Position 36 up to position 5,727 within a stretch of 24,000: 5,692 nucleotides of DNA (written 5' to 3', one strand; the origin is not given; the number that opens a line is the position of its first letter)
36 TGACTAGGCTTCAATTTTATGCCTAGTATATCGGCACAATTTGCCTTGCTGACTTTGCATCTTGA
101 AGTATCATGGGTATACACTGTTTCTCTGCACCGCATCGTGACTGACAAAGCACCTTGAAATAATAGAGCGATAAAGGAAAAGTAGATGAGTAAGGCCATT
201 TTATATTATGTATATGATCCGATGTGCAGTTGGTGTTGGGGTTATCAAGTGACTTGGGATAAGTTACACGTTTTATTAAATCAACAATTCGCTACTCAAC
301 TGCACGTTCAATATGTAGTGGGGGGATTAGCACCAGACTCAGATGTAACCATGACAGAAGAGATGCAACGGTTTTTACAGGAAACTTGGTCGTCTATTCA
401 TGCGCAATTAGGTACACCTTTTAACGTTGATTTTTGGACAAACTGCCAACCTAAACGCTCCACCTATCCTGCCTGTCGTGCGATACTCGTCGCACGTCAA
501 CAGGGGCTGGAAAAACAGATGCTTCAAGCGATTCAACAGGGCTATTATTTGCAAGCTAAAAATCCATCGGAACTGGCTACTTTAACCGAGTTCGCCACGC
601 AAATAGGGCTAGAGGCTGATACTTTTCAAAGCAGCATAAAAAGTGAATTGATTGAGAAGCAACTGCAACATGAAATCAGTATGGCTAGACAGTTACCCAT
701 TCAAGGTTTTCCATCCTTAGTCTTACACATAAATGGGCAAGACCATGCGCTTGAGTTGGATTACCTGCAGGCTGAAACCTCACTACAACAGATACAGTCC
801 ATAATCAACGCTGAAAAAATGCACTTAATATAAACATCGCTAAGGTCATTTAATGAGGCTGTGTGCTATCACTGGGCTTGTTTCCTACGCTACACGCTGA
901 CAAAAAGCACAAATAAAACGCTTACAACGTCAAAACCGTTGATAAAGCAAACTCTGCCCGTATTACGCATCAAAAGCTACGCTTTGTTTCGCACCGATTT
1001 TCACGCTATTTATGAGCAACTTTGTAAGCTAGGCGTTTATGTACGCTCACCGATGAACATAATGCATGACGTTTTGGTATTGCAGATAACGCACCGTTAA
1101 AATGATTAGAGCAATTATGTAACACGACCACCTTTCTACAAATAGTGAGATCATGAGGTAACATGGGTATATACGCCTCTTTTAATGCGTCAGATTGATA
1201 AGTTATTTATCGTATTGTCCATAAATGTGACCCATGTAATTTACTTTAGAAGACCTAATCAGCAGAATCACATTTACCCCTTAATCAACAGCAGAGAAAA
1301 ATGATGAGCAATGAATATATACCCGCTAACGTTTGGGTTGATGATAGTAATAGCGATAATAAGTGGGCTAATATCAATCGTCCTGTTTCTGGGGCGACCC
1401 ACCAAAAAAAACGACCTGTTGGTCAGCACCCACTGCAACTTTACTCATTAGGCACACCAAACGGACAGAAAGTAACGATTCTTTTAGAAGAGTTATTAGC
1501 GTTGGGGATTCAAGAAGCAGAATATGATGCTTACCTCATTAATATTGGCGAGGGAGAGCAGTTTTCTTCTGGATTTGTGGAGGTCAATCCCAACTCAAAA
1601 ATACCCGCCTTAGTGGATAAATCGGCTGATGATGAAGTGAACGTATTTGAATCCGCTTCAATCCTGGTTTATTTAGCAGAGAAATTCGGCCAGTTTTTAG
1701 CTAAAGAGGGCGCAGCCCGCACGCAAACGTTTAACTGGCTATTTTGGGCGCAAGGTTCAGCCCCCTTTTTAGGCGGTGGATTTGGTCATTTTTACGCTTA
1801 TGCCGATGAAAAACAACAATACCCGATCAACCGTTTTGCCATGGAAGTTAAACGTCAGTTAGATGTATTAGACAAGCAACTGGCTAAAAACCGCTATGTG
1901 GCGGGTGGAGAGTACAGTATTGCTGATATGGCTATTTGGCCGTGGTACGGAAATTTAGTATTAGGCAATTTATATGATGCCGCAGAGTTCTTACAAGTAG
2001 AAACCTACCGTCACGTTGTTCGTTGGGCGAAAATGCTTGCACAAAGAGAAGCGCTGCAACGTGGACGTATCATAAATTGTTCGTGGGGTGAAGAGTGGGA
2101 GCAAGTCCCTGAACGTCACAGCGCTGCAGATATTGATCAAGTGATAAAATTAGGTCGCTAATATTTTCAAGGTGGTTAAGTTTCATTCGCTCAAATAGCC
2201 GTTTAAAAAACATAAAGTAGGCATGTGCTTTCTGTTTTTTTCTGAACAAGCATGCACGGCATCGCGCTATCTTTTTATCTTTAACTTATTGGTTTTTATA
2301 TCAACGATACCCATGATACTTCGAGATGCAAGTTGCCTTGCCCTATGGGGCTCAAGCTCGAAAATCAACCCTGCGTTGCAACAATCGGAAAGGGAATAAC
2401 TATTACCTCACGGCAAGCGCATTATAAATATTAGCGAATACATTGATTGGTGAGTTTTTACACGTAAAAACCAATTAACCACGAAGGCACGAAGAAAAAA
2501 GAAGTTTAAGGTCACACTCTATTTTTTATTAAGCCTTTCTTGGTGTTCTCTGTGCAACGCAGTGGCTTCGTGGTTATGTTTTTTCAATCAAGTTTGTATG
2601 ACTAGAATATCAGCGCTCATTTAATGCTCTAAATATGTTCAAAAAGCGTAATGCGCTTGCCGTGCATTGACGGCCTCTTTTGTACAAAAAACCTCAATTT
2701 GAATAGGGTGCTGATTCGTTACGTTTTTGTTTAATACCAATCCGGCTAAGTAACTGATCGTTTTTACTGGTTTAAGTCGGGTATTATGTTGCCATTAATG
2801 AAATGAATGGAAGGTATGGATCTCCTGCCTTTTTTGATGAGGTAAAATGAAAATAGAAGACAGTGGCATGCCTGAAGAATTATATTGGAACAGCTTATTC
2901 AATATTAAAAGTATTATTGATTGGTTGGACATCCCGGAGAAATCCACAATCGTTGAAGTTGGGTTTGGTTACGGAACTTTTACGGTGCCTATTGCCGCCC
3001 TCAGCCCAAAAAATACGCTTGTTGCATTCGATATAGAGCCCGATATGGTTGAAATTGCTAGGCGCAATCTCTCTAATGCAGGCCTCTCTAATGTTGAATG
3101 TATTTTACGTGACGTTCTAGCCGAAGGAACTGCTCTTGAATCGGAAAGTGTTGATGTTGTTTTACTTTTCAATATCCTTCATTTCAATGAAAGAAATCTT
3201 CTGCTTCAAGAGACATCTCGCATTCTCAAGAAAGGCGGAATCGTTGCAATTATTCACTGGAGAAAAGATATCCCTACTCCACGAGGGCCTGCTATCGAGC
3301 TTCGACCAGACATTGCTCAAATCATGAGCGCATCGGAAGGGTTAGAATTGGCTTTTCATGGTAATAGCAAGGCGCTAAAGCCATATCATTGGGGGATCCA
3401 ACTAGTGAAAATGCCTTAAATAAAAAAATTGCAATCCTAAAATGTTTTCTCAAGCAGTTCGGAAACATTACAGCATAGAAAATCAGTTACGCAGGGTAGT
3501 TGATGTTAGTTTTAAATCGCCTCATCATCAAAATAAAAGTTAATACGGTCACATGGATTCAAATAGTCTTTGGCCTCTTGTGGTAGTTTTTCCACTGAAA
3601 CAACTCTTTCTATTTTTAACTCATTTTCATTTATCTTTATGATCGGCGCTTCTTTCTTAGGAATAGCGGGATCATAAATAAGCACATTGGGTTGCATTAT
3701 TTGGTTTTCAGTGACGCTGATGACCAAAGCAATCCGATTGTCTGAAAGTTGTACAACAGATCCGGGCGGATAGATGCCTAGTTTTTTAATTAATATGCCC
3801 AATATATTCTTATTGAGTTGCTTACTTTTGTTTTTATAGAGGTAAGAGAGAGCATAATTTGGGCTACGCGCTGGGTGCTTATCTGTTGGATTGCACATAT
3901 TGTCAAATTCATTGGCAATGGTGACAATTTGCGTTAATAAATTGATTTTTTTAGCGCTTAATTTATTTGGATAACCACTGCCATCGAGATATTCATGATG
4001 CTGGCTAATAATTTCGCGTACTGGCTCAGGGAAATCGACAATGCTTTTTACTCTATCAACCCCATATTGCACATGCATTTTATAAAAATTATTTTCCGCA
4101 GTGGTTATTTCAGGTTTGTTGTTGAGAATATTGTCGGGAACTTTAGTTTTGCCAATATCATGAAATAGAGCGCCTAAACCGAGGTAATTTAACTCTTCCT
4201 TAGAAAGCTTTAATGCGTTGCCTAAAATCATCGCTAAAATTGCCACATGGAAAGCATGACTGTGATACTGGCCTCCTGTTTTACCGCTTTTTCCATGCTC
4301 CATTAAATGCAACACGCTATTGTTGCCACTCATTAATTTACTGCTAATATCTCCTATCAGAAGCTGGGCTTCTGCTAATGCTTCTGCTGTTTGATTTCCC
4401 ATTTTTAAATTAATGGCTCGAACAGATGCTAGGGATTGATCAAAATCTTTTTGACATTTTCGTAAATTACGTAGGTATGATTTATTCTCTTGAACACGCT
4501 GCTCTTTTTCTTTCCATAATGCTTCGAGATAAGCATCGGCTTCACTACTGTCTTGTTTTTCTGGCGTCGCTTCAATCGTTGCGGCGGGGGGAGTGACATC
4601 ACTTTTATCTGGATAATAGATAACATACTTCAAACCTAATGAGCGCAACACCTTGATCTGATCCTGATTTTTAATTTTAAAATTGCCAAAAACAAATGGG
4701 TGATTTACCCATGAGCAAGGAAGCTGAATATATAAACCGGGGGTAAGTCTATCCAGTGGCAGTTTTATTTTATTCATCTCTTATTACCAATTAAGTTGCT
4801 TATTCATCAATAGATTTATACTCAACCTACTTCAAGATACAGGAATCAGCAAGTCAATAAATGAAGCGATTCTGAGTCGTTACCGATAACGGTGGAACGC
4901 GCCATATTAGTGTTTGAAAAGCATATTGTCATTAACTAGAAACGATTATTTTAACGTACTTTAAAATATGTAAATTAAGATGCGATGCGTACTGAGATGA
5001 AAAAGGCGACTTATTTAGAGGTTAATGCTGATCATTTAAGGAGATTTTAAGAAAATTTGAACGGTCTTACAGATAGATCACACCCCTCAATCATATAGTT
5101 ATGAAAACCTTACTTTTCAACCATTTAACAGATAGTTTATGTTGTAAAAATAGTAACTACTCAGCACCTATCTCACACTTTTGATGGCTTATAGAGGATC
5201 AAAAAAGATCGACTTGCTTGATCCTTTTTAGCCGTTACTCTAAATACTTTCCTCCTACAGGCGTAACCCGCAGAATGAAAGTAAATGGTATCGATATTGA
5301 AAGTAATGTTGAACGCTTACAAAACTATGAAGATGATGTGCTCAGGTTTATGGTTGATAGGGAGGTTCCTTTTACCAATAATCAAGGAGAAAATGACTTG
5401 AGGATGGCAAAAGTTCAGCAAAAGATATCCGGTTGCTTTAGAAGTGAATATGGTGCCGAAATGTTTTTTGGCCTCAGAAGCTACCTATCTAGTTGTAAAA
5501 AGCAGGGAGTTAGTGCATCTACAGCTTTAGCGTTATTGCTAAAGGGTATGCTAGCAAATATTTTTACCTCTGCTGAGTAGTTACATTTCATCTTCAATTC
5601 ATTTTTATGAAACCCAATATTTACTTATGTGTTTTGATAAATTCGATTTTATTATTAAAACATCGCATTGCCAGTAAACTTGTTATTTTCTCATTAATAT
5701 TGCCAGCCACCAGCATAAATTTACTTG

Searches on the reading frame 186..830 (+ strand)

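Call 91: search_protein_families(library=pfam, proteins=[window:186-830:+], max_evalue=0.0001)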
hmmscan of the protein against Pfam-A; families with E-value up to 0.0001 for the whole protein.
window:186-830:+ (215 aa): 2 families
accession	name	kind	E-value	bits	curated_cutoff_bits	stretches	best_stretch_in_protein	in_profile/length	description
PF13743.12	Thioredoxin_5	-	6e-17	62.4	27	1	8-190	2-174/186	Thioredoxin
PF01323.26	DSBA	-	2.8e-14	53.8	25.6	1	9-185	5-175/191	DSBA-like thioredoxin domain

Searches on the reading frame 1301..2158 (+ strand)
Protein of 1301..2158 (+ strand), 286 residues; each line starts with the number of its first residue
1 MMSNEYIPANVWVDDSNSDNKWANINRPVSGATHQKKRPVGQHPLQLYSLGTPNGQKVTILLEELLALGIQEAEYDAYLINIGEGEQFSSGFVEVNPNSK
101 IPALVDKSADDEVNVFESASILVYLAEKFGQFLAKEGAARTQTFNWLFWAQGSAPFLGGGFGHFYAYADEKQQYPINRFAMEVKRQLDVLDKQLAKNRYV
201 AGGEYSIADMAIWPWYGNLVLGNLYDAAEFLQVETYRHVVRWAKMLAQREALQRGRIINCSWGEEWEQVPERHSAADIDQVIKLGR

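Call 91: search_protein_families(library=pfam, proteins=[window:1301-2158:+], max_evalue=0.0001)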
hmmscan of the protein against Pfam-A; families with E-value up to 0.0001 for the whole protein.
window:1301-2158:+ (286 aa): 5 families
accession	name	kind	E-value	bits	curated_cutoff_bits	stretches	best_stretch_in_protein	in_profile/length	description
PF13410.11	GST_C_2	-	4.2e-08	33.6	24.9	1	176-242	4-66/69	Glutathione S-transferase, C-terminal domain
PF02798.26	GST_N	-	7.4e-08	33.1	20.9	1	45-127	3-76/76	Glutathione S-transferase, N-terminal domain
PF13409.12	GST_N_2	-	1.4e-07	32.5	25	1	53-127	3-69/70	Glutathione S-transferase, N-terminal domain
PF21972.1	Arc1p_N_like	-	2.7e-07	31.2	27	1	180-248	14-79/81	Nuclear-export cofactor Arc1p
PF00043.30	GST_C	-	1.1e-06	29.2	20.7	1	182-250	30-93/93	Glutathione S-transferase, C-terminal domain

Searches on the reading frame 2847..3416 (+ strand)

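Call 91: search_protein_families(library=pfam, proteins=[window:2847-3416:+], max_evalue=0.0001)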
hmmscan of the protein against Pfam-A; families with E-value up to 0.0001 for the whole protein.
window:2847-3416:+ (190 aa): 12 families
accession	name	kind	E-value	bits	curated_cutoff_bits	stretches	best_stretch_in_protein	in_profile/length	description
PF13649.12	Methyltransf_25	-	2.6e-16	60.5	27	1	35-131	1-97/97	Methyltransferase domain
PF13847.12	Methyltransf_31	-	2.8e-16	59.9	27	1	32-139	4-113/145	Methyltransferase domain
PF08241.18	Methyltransf_11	-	3.5e-15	56.8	21.2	1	36-135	1-95/95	Methyltransferase domain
PF08242.18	Methyltransf_12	-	5e-12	46.8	30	1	36-132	1-97/98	Methyltransferase domain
PF01209.24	Ubie_methyltran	-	6.4e-09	35.9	20.1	1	31-139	47-155/233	ubiE/COQ5 methyltransferase family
PF02390.23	Methyltransf_4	-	9.4e-09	35.4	24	1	32-131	2-111/173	Putative methyltransferase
PF05175.20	MTS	-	1.9e-08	34.6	23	1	27-137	27-140/170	Methyltransferase small domain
PF00398.26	RrnaAD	-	4.9e-08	32.8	24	1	18-92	17-87/263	Ribosomal RNA adenine dimethylase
PF00891.24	Methyltransf_2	-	3.1e-06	27.1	22.3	1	19-137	50-166/210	O-methyltransferase domain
PF02475.24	TRM5-TYW2_MTfase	-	1.1e-05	25.9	28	1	32-135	37-135/164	TRM5/TYW2 methyltransferase domain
PF06325.19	PrmA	-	2.9e-05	24.1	22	1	31-134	161-257/296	Ribosomal protein L11 methyltransferase (PrmA)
PF13489.12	Methyltransf_23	-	5.4e-05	23.4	27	1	29-142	20-123/164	Methyltransferase domain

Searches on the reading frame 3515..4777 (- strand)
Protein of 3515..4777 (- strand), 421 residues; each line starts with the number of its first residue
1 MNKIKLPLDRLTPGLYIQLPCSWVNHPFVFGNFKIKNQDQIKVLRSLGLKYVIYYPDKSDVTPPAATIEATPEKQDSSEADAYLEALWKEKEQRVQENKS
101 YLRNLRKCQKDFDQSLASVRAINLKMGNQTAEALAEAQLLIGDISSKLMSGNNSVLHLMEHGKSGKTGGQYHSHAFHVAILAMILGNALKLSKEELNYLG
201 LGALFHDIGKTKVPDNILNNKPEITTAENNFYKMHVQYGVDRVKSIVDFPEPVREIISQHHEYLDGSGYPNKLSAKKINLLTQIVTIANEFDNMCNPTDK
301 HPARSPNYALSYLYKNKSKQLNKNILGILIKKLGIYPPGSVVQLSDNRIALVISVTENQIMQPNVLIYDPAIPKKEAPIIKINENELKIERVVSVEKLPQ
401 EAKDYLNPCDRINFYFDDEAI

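Call 91: search_protein_families(library=pfam, proteins=[window:3515-4777:-], max_evalue=0.0001)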
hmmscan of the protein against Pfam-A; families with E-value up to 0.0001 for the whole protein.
window:3515-4777:- (421 aa): 3 families
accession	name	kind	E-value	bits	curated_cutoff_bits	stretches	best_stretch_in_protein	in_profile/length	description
PF11871.13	DUF3391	-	8.8e-28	98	27.8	1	4-136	2-135/136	Domain of unknown function (DUF3391)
PF13487.12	HD_5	-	1e-24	87.6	27.2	1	178-319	21-164/170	HD domain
PF01966.28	HD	-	3.8e-15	56.6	22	1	172-294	2-116/116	HD domain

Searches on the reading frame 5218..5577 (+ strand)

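Call 91: search_protein_families(library=pfam, proteins=[window:5218-5577:+], max_evalue=0.0001)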
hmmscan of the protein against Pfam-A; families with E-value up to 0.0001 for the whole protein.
window:5218-5577:+ (120 aa): 1 family
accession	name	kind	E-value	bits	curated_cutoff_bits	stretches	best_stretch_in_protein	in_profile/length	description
PF03050.20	DDE_Tnp_IS66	-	1.7e-11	44.5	23.1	1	27-81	229-283/284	Transposase IS66 family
